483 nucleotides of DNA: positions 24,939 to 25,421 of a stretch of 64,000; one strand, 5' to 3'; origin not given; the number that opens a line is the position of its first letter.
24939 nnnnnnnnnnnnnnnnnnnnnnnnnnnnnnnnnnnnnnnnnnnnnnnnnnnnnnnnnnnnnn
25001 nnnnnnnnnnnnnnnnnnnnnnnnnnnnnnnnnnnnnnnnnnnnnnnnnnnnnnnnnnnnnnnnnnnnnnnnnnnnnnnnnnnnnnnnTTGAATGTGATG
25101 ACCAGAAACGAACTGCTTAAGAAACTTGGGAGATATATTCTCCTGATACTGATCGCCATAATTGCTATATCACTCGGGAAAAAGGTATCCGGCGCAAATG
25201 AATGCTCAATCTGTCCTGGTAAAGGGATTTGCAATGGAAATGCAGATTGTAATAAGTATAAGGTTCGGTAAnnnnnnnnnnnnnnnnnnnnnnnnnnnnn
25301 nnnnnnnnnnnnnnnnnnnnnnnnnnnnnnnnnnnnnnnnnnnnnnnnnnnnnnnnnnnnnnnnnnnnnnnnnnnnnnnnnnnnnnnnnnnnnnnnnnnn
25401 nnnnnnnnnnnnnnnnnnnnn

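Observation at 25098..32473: Translationally coupled core: Cys-rich peptide, Tat-ferredoxin, NapH-like, TM-propeller, NuoEF fusion and NuoG-like. An NADH module is joined to a NapGH-type module with no terminal enzyme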

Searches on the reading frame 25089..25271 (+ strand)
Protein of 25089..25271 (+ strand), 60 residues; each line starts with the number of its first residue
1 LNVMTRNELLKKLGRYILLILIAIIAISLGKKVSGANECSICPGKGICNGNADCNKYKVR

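Call 5: search_protein_families(library=pfam, proteins=[window:25089-25271:+], max_evalue=0.01)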
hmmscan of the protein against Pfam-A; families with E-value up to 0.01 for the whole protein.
window:25089-25271:+ (60 aa): 1 family
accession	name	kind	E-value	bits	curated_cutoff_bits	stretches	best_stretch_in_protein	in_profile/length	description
PF25052.1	AtDEF-like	-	0.0043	17.7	25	1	16-56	9-51/79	Defensin-like family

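Call 6: search_protein_families(library=ncbifam, proteins=[window:25089-25271:+], max_evalue=0.001)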
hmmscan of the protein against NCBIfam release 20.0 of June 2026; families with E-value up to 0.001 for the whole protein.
window:25089-25271:+ (60 aa): 0 families

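Call 75: search_protein_families(library=ncbifam, proteins=[window:25098-25271:+], max_evalue=10)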
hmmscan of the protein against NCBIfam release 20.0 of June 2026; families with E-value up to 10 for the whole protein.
window:25098-25271:+ (57 aa): 1 family
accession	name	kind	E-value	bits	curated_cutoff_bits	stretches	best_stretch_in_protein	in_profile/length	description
NF045729.1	VlpA_Nterm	exception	0.031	14.3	175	1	5-53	9-56/122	variable lipoprotein VlpA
